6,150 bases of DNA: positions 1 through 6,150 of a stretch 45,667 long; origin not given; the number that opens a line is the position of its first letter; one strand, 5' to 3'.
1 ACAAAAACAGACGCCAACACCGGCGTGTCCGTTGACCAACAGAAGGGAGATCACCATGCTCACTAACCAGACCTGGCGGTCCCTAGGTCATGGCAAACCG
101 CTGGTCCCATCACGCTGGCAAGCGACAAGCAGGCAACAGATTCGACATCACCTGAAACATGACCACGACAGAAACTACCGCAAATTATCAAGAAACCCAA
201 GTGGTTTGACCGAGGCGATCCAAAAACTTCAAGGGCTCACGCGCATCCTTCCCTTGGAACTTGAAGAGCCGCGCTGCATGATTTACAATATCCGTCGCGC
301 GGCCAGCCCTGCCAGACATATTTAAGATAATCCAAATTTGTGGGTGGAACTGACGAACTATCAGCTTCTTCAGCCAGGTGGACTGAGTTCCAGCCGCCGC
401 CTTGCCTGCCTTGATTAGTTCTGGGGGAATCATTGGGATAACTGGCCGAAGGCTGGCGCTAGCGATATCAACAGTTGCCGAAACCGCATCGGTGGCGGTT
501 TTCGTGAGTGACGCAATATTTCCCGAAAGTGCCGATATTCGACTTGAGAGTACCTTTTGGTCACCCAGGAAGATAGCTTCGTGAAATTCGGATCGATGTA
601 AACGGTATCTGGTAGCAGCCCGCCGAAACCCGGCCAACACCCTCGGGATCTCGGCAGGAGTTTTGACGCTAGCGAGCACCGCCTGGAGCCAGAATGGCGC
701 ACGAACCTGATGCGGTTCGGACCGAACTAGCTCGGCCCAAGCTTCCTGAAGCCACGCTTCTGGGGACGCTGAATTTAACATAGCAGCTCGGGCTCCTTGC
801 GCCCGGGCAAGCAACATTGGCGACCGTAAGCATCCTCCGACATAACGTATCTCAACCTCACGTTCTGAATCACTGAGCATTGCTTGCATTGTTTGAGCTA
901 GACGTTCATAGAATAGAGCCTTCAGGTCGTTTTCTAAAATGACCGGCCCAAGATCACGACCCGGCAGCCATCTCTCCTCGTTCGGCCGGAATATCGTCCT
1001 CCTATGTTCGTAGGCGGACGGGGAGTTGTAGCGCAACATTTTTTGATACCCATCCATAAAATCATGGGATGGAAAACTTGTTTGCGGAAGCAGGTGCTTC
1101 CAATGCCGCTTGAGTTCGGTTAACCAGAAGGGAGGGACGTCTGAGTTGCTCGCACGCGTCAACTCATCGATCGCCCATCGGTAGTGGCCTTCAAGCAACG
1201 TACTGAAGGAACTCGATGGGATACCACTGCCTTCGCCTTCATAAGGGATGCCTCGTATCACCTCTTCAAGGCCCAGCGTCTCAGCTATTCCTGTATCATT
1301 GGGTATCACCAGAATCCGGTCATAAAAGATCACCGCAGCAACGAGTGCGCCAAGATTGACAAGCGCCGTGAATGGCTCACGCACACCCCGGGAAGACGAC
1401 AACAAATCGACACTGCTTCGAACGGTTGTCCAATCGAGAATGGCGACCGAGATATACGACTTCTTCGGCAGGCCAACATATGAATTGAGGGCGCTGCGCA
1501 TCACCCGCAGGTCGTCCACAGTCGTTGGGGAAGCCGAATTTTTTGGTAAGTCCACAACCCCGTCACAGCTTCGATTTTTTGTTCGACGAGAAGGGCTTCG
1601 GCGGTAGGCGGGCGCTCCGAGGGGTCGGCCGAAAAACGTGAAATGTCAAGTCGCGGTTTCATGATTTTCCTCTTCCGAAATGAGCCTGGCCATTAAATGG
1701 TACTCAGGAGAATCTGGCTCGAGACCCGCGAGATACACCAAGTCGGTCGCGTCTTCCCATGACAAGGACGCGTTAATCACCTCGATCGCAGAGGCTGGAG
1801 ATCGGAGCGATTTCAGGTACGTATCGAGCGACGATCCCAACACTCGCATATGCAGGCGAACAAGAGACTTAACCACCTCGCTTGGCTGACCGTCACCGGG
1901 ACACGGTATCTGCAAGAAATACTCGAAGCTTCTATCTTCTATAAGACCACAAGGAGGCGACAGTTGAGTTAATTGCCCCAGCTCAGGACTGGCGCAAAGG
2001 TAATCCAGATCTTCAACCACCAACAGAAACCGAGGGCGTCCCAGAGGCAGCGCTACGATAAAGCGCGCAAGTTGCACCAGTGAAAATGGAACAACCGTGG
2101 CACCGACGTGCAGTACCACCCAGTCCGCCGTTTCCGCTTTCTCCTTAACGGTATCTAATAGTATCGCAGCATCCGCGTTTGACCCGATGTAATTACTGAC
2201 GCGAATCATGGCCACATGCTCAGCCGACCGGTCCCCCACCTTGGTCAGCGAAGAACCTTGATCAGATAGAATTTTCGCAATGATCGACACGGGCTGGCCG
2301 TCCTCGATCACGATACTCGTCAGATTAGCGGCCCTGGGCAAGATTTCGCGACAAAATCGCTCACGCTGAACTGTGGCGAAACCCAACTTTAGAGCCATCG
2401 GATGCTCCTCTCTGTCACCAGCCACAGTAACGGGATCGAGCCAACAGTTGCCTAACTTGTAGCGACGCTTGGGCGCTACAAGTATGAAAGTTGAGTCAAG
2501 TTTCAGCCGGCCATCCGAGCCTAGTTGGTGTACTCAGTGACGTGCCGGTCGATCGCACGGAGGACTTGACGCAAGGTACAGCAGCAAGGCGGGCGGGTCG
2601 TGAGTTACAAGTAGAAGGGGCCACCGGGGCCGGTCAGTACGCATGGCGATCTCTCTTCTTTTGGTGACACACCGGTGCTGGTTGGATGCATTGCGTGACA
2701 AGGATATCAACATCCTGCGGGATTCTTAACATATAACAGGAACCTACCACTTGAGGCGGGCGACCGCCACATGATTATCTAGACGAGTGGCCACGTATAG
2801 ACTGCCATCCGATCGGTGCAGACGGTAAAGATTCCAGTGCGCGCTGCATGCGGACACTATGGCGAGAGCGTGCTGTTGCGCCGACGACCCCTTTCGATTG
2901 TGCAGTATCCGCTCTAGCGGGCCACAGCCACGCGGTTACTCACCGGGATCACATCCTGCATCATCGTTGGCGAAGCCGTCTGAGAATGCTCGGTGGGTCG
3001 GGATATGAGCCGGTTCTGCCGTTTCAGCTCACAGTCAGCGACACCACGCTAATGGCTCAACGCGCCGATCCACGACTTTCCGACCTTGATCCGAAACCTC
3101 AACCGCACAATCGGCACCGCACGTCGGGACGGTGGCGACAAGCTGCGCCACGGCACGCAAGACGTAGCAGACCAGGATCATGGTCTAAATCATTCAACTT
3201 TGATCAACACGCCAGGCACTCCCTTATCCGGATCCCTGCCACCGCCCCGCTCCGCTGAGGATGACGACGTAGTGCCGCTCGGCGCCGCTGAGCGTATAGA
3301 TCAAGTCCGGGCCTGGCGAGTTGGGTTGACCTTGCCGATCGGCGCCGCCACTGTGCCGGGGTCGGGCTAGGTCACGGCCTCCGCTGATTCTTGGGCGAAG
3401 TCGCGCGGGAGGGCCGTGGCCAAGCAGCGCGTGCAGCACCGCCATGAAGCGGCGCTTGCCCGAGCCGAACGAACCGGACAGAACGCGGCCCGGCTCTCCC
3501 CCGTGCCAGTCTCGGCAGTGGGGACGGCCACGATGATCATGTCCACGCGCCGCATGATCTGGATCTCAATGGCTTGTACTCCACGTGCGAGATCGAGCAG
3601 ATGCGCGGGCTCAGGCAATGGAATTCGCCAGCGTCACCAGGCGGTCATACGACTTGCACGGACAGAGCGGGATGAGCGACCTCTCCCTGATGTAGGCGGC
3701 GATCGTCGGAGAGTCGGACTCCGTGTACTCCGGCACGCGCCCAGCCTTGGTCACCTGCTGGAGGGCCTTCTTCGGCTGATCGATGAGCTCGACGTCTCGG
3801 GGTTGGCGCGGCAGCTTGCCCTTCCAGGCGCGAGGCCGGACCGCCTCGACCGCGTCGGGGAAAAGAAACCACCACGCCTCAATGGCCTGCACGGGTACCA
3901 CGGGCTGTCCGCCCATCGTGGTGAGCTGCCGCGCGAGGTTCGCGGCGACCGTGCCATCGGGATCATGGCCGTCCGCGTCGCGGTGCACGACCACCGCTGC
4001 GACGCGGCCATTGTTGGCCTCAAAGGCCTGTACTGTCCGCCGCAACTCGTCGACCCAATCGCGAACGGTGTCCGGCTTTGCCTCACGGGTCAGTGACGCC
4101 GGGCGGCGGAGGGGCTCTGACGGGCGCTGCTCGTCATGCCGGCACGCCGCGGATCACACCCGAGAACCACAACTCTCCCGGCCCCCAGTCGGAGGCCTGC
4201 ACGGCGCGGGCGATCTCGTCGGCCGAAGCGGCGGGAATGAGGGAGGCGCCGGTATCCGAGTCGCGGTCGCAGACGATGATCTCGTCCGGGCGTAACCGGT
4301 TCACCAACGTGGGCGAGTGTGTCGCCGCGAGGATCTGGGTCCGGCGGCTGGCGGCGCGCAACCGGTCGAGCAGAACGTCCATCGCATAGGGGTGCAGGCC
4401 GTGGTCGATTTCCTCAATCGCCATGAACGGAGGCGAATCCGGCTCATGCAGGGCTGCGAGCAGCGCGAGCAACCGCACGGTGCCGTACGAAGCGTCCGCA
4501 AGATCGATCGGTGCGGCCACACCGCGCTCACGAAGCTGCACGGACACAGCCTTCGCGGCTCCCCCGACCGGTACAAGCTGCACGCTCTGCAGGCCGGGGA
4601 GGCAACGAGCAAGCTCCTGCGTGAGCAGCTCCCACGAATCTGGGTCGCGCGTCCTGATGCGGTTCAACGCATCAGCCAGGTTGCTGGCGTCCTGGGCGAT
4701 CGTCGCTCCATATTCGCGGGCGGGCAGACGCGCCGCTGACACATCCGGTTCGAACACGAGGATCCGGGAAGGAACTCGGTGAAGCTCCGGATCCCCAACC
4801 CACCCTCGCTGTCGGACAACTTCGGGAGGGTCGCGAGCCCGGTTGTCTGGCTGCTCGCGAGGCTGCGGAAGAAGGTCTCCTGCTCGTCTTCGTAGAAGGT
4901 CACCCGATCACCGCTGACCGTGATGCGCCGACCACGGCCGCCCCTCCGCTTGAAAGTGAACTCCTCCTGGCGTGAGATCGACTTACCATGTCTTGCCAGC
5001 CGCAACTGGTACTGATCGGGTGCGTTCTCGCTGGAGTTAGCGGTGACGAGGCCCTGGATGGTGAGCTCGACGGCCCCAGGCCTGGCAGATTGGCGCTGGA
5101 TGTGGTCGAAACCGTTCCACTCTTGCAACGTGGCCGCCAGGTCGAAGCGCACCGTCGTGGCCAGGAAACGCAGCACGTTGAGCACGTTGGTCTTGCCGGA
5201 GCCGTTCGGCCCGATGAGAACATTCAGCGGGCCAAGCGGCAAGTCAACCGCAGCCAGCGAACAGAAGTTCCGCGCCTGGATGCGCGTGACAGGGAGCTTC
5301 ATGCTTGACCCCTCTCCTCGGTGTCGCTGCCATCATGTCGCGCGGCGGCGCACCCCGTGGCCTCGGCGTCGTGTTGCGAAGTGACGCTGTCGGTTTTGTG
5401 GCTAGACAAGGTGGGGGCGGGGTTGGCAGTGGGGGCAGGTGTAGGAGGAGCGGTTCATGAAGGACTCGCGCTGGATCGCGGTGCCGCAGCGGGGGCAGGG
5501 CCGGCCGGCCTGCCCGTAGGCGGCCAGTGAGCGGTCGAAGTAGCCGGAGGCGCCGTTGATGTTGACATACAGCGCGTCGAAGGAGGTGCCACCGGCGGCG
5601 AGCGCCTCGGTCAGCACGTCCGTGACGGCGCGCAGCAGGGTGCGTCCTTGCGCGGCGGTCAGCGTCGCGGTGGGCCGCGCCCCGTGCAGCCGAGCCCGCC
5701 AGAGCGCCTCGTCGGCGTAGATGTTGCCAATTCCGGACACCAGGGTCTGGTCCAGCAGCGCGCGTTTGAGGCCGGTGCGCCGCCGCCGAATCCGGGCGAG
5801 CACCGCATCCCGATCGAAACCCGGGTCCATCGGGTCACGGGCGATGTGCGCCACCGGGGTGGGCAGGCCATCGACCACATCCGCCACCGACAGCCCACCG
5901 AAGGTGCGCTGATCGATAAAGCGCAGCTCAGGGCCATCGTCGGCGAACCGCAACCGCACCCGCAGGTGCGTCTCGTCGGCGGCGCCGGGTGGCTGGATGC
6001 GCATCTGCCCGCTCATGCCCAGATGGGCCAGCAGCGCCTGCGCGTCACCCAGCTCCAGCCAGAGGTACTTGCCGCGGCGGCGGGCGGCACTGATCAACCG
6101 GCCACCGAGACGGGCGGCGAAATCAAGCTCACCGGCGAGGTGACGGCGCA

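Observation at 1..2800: Orphan low-GC two-gene cassette (250 aa + 455 aa) at the edge of a defence-island-like region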

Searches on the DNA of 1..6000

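Call 39: search_rna_families(source=window, start=1, end=6000, threshold=evalue, max_evalue=1)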
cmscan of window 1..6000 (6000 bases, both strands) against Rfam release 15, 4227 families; matches with E-value up to 1: 0.
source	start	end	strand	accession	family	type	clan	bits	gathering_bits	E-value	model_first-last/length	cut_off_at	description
